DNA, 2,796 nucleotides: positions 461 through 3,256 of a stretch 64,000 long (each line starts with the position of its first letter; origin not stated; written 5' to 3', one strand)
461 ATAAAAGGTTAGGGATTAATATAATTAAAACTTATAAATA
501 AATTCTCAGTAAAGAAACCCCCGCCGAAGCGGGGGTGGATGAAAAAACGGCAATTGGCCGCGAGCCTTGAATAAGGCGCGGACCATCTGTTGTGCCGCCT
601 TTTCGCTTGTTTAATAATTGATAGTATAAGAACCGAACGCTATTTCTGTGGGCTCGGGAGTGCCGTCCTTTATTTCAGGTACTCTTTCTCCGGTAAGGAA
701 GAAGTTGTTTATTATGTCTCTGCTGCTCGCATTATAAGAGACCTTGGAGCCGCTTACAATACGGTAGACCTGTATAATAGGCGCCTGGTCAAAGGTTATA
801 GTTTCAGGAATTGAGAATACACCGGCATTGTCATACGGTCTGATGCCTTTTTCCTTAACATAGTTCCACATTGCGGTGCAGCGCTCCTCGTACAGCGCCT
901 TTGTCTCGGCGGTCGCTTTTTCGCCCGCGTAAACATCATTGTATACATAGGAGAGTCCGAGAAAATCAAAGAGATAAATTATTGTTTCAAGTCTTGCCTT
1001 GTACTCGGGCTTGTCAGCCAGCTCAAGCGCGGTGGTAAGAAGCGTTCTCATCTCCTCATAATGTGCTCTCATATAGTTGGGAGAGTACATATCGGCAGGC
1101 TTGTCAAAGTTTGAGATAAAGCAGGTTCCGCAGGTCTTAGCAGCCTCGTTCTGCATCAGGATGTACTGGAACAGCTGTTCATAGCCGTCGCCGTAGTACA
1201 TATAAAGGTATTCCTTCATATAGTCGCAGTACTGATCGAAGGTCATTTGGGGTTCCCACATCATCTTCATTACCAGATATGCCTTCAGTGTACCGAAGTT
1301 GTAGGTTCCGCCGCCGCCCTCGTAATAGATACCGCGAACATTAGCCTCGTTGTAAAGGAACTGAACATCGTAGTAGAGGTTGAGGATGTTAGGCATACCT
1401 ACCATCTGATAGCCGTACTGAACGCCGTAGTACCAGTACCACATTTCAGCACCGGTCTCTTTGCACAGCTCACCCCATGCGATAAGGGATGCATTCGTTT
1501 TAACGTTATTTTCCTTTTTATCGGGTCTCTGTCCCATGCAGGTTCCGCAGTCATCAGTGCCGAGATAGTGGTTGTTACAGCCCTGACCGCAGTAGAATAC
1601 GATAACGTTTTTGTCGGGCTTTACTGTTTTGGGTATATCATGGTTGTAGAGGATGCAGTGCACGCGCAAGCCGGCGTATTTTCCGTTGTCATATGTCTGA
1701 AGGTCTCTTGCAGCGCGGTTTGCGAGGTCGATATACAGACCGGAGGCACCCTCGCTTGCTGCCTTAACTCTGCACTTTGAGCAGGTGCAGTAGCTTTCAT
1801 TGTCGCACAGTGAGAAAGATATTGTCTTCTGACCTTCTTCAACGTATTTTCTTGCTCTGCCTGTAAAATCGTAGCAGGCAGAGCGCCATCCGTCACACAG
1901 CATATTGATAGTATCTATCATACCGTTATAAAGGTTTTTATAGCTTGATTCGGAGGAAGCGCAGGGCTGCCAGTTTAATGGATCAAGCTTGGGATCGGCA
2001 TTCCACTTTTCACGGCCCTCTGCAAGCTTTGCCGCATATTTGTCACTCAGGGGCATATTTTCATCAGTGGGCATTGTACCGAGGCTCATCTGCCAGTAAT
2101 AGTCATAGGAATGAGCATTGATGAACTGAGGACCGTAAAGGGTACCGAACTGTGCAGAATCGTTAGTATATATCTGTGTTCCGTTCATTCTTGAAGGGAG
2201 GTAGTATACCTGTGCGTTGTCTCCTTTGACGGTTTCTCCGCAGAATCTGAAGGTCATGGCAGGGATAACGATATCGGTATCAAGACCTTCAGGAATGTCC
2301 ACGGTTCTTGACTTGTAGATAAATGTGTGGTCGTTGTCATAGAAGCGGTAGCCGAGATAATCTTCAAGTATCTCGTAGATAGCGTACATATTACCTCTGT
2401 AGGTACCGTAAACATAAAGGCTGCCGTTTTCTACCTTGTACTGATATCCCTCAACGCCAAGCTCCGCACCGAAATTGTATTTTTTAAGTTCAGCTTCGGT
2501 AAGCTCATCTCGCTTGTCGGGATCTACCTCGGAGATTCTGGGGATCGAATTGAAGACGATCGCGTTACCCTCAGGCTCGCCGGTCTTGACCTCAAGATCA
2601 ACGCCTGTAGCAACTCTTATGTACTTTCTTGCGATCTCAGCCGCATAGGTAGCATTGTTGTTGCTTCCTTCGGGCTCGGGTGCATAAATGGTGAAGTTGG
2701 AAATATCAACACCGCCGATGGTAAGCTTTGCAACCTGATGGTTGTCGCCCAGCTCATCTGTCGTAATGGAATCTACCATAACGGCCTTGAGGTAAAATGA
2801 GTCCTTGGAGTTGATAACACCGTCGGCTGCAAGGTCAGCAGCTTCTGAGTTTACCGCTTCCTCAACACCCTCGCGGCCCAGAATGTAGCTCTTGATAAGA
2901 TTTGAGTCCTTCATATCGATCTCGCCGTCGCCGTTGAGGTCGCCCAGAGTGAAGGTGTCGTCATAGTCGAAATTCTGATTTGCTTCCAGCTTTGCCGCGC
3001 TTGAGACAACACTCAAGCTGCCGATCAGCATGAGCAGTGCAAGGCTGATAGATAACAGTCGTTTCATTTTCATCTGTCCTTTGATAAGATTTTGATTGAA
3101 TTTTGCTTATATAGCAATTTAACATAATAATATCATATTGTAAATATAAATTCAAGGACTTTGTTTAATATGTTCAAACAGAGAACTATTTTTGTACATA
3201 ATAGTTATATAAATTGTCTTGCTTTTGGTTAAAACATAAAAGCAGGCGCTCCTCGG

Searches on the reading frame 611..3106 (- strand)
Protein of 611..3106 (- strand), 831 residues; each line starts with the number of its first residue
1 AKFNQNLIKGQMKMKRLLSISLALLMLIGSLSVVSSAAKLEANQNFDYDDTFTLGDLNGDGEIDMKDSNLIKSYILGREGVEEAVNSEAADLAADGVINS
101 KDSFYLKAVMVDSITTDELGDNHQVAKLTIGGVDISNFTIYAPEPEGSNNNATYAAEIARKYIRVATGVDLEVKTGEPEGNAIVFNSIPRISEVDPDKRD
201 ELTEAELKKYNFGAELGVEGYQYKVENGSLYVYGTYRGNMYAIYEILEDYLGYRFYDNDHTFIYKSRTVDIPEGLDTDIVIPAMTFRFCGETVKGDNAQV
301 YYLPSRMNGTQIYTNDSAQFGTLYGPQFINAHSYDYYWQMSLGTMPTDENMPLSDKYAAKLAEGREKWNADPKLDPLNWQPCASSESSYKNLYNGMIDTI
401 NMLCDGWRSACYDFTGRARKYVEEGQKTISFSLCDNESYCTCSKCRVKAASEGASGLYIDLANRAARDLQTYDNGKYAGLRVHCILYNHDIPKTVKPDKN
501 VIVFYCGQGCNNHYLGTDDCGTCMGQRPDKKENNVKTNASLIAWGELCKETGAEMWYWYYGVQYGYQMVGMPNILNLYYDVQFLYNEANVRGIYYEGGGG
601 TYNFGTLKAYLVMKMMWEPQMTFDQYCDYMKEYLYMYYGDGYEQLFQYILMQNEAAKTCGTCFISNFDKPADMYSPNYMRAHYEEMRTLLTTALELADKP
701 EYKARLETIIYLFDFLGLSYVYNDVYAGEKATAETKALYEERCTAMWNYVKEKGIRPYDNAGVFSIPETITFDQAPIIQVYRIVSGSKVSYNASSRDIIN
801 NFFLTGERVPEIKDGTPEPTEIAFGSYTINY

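Call 99: search_protein_families(library=pfam, proteins=[window:611-3106:-])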
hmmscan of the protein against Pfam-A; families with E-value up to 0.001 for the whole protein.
window:611-3106:- (831 aa): 2 families
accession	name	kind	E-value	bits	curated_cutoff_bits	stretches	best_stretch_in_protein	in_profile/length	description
PF16126.11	DUF4838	-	9.7e-26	91.1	26.6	1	423-643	116-318/325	Domain of unknown function (DUF4838)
PF00404.24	Dockerin_1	-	2.1e-09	37.9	22.9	1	54-107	1-53/57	Dockerin type I domain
